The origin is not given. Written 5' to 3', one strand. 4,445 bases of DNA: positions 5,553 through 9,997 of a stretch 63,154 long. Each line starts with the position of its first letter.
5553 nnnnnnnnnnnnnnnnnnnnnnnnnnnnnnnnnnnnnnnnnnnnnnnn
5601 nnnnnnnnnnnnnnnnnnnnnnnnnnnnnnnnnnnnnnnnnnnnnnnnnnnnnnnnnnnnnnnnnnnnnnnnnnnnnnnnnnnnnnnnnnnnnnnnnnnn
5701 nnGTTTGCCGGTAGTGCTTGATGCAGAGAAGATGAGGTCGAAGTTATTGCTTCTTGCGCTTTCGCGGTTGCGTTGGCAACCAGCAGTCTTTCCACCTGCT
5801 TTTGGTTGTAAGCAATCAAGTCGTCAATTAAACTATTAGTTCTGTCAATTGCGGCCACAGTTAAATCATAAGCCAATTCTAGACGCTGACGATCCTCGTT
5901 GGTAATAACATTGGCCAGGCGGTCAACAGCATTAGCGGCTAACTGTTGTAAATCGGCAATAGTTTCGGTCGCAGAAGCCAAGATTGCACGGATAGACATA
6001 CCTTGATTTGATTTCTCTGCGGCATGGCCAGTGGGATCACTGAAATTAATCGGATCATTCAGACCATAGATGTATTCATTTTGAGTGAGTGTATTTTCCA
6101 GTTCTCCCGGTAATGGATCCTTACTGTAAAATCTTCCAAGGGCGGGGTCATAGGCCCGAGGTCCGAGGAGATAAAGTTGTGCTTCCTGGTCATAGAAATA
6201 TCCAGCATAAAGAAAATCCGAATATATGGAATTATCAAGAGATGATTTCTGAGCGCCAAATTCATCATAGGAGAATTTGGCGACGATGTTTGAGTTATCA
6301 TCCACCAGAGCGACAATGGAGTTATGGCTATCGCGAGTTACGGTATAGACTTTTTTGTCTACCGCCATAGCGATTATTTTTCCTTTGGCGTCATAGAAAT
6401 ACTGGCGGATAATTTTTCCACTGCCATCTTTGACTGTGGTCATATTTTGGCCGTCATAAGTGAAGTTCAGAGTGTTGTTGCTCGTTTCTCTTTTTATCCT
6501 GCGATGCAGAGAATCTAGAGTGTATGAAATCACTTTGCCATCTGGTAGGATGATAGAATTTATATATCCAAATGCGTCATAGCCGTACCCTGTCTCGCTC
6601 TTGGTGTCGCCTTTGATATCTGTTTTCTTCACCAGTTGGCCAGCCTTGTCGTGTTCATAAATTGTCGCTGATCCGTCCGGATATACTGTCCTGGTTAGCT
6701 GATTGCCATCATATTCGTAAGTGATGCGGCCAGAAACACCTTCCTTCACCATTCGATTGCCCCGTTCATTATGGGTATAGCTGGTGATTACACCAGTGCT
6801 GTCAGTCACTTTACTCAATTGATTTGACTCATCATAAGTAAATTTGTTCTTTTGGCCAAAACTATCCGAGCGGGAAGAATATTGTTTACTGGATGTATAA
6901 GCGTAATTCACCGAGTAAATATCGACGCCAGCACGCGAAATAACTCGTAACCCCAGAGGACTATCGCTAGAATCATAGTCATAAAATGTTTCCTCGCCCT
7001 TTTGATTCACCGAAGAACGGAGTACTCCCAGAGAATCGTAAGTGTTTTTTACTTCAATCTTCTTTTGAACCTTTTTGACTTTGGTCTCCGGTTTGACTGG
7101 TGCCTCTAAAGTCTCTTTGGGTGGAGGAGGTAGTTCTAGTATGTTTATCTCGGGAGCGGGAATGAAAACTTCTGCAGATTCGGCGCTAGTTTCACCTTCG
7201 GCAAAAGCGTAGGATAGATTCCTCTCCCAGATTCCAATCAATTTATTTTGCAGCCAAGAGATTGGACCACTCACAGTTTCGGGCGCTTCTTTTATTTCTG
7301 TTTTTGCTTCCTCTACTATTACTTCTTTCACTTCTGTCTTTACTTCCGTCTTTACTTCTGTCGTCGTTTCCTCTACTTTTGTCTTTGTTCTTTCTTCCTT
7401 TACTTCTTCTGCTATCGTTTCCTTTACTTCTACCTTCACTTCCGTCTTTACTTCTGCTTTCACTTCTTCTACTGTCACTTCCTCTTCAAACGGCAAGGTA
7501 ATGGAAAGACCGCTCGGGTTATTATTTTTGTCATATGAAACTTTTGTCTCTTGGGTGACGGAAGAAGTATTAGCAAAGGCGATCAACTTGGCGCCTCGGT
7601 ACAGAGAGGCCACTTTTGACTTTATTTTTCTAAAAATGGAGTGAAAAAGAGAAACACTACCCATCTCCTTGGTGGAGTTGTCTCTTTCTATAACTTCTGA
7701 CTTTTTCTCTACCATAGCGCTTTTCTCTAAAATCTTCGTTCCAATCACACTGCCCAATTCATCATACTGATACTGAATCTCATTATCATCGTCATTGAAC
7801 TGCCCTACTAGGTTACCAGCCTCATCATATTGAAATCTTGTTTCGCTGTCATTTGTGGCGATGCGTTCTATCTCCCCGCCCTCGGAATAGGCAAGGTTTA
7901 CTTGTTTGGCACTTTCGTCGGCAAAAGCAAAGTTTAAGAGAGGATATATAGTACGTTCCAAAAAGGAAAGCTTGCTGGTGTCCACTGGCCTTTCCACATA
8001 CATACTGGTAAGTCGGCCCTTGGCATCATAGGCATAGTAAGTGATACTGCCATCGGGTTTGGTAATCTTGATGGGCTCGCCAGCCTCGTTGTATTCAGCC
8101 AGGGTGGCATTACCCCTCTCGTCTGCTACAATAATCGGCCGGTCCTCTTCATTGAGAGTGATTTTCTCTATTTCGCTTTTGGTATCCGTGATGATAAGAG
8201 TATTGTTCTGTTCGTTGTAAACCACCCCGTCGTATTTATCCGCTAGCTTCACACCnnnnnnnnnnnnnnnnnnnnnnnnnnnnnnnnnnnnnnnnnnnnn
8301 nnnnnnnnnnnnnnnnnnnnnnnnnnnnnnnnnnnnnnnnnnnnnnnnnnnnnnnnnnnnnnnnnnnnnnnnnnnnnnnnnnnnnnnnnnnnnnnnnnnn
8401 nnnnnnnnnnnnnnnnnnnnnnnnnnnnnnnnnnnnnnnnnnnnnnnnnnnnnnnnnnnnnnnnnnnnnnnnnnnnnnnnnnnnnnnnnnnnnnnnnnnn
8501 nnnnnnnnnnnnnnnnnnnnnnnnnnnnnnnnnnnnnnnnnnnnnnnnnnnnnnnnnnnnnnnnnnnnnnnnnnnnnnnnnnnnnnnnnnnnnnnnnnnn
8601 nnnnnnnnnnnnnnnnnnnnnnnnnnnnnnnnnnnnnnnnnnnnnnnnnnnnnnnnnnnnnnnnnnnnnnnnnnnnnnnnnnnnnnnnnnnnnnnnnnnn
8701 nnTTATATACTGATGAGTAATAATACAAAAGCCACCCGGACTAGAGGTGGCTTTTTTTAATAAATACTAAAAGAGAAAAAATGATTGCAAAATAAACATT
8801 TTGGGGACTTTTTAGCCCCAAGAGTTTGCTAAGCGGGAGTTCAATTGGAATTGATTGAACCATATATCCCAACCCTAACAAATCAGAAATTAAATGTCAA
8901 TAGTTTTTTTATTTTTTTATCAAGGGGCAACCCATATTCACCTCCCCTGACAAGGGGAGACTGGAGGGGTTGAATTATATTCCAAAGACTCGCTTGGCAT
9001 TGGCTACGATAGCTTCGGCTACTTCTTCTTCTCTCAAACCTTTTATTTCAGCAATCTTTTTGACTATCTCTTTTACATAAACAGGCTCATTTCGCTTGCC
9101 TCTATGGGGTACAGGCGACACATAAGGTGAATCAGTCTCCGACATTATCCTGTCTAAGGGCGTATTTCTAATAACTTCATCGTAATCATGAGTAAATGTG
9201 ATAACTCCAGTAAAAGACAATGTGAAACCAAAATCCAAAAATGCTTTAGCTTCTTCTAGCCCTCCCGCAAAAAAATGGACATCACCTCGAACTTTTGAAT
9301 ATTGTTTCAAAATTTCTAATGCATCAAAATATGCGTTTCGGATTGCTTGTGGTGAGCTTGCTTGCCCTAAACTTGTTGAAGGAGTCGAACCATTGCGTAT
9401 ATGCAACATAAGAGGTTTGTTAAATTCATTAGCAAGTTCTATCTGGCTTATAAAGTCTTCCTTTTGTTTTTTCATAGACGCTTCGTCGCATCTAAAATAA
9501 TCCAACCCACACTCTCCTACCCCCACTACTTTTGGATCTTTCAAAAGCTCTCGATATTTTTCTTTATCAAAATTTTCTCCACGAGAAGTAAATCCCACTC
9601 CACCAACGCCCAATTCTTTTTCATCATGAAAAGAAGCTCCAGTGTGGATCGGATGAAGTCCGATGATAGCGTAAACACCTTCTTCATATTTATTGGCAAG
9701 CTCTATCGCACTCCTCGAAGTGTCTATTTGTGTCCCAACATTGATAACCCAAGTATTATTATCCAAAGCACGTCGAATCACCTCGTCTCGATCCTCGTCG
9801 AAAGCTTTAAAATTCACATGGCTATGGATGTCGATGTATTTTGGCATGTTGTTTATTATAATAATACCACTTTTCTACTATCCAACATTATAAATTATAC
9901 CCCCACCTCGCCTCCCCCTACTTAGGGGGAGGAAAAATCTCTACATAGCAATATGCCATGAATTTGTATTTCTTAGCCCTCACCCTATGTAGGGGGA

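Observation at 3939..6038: About 695 aa follow the RHS DPxGH core motif: helical region, Pro-rich spacer, He_PIG Ig domain, TM hairpin, then the variable tail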

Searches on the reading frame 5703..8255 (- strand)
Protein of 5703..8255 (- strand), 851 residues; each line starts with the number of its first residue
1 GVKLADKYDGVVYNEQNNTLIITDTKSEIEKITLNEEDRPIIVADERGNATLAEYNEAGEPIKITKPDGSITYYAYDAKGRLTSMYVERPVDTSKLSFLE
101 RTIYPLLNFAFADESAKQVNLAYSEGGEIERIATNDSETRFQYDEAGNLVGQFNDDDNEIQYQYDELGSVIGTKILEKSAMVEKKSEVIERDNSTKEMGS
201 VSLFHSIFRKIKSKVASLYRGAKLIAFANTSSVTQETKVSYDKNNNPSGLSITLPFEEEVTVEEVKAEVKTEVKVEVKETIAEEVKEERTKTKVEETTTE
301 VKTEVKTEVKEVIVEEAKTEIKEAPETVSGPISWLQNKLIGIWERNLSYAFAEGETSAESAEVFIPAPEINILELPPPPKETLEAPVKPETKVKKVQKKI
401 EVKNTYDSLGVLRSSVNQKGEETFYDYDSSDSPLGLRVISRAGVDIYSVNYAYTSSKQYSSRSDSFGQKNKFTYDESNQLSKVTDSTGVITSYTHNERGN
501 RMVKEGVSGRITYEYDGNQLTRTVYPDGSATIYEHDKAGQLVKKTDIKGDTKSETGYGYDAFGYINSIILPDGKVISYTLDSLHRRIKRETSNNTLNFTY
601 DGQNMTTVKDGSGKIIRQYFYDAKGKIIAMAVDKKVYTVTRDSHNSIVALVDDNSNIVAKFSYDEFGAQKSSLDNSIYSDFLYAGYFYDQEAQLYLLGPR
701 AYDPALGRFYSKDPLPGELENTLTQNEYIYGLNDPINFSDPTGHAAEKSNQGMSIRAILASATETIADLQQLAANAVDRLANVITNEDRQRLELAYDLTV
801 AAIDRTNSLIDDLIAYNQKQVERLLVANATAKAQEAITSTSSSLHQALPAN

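Call 78: predict_structure(alignment_id=A3)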
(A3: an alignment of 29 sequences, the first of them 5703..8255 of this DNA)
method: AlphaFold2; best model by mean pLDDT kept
length: 851 residues; sequences in the alignment: 29
mean_pLDDT: 63.4   pTM: 0.47
mean pLDDT of the five models: 63.4, 61.4, 60.6, 58.5, 56.2
residues with pLDDT >= 90: 209; 70-90: 175; 50-70: 144; < 50: 323
segments of 3 or more residues with pLDDT < 50: 27-30, 38-40, 42-52, 89-107, 114-139, 145-147, 157-205, 214-240, 247-309, 325-331, 349-401, 429-436, 441-465, 748-757
pLDDT, mean of each block of 10 residues (from residue 1): 73 74 57 50 44 50 58 56 52 38 45 45 36 38 53 46 29 40 45 40 48 42 30 36 54 32 36 33 32 29 41 64 50 61 57 37 26 29 31 32 62 72 62 47 30 28 50 92 90 93 94 95 96 96 97 97 94 96 93 95 92 96 94 95 92 94 91 77 92 89 93 86 85 84 63 49 73 75 74 81 80 75 74 78 63 34
secondary structure, 60 per line:
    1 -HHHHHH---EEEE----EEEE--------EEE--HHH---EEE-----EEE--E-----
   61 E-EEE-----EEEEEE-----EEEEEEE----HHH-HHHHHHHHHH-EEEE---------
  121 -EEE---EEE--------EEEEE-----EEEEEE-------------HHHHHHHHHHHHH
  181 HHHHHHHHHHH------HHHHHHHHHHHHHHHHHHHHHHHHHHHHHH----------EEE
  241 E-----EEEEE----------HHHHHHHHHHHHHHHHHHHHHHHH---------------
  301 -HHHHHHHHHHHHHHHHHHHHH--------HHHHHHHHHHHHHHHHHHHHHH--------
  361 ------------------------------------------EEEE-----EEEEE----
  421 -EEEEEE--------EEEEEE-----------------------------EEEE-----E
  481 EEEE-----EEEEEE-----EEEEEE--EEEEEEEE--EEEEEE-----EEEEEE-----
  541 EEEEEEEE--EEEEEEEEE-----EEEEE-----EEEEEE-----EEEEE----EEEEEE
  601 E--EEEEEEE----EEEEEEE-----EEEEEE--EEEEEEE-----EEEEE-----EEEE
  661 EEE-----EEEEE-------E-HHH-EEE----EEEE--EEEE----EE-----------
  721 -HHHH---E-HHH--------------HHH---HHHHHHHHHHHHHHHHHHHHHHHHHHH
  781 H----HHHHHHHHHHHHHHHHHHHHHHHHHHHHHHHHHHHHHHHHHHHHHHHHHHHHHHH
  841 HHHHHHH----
elements in order (helices of 4 or more, strands of 3 or more residues): H2-7 E11-14 E19-22 E31-33 E42-44 E50-52 E63-65 E71-76 E82-88 H97-106 E108-111 E122-124 E128-130 E139-143 E149-154 H168-191 H198-227 E238-241 E247-251 H262-285 H302-322 H331-352 E403-406 E412-416 E422-427 E436-441 E471-474 E480-484 E490-495 E501-506 E509-516 E519-524 E530-535 E541-548 E551-559 E565-569 E575-580 E586-590 E595-601 E604-610 E615-621 E627-632 E635-641 E647-651 E657-663 E669-673 E687-689 E694-697 E700-703 H722-725 H754-781 H786-847

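Call 80: fold_search(model_id=the predicted structure, library=pdb)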
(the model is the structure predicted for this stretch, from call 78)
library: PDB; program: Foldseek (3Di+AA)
matches with E <= 10: 580; with E <= 0.001: 69
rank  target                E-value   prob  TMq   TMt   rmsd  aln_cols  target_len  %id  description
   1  9ifo_A                1.8e-20  1.00  0.19  0.11  22.9       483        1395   18  Structure of Teneurin-Like Protein (TLP) (released 2026-03-11)
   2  8qjc                  1.8e-19  1.00  0.29  0.24  11.6       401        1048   17  T6SS-linked Rhs repeat protein - Salmonella bongori Rhs-core domain with toxin domain (released 2024-09-25)
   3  8qjd_B                3.2e-19  1.00  0.28  0.24  16.5       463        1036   17  T6SS-linked Rhs repeat protein - Salmonella bongori Rhs-core domain (released 2024-09-25)
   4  8qjb_A                1.1e-18  1.00  0.29  0.24  11.2       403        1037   17  T6SS-linked Rhs repeat protein - Salmonella bongori Rhs-core domain extended N-terminus (released 2024-09-25)
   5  7q97_A                4.1e-18  1.00  0.18  0.15  26.9       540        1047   15  Structure of the bacterial type VI secretion system effector RhsA. (released 2021-12-22)
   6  8h8a_A                5.7e-18  1.00  0.26  0.23  13.9       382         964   22  Type VI secretion system effector RhsP in its post-autoproteolysis and monomeric form (released 2023-01-18)
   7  8fia_A                1.0e-17  1.00  0.25  0.13  14.6       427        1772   18  The structure of fly Teneurin self assembly (released 2023-05-03)
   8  8qja_B                1.9e-17  1.00  0.21  0.18  14.9       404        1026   19  T6SS-linked Rhs repeat protein - Advenella mimigardefordensis VgrG-Rhs core (released 2024-09-25)
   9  8qja_C                6.2e-17  1.00  0.20  0.17  14.9       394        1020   19  T6SS-linked Rhs repeat protein - Advenella mimigardefordensis VgrG-Rhs core (released 2024-09-25)
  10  8uxt                  7.3e-17  1.00  0.19  0.12  25.6       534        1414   15  Acinetobacter baumannii Tse15 Rhs effector, toxin cleavage mutant (D1369N, D1391N) (released 2024-10-09)
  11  8h8b                  7.7e-17  1.00  0.25  0.21  11.8       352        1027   23  Type VI secretion system effector RhsP in its pre-autoproteolysis and monomeric form (released 2023-01-18)
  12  6l7i_G                7.7e-17  1.00  0.17  0.22  15.8       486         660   16  Signal substraction of TcdB1-TccC2 and part of TcdA1 (released 2021-03-31)
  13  4igl_B                1.1e-16  1.00  0.18  0.23  16.3       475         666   14  Structure of the RHS-repeat containing BC component of the secreted ABC toxin complex from Yersinia entomophaga (released 2013-08-07)
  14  9g2f_A                1.5e-16  1.00  0.19  0.11  15.3       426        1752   18  Mouse Teneurin2 dimer variant A1B1 (released 2026-01-21)
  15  6h6e_F                2.1e-16  1.00  0.19  0.09  15.5       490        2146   15  PTC3 holotoxin complex from Photorhabdus luminecens in prepore state (TcdA1, TcdB2, TccC3) (released 2018-10-03)
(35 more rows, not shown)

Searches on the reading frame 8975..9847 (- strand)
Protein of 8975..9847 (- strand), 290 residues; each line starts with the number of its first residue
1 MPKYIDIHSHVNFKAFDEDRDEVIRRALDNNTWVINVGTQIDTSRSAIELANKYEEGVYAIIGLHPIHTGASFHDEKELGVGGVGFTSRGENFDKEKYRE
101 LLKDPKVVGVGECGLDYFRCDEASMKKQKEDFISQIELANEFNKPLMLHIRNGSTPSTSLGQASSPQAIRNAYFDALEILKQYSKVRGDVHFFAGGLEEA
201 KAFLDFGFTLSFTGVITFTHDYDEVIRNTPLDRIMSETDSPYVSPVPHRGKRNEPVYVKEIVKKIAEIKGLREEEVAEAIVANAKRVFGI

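Call 11: search_protein_families(library=pfam, proteins=[window:8975-9847:-], max_evalue=0.01)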
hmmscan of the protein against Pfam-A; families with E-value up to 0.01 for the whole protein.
window:8975-9847:- (290 aa): 2 families
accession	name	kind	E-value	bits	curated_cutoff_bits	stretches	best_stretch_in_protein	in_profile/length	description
PF01026.27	TatD_DNase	-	1.1e-72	244.9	27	1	5-289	1-253/253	TatD related DNase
PF04909.20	Amidohydro_2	-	0.0095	16.2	26.4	0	175-290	194-289/289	Amidohydrolase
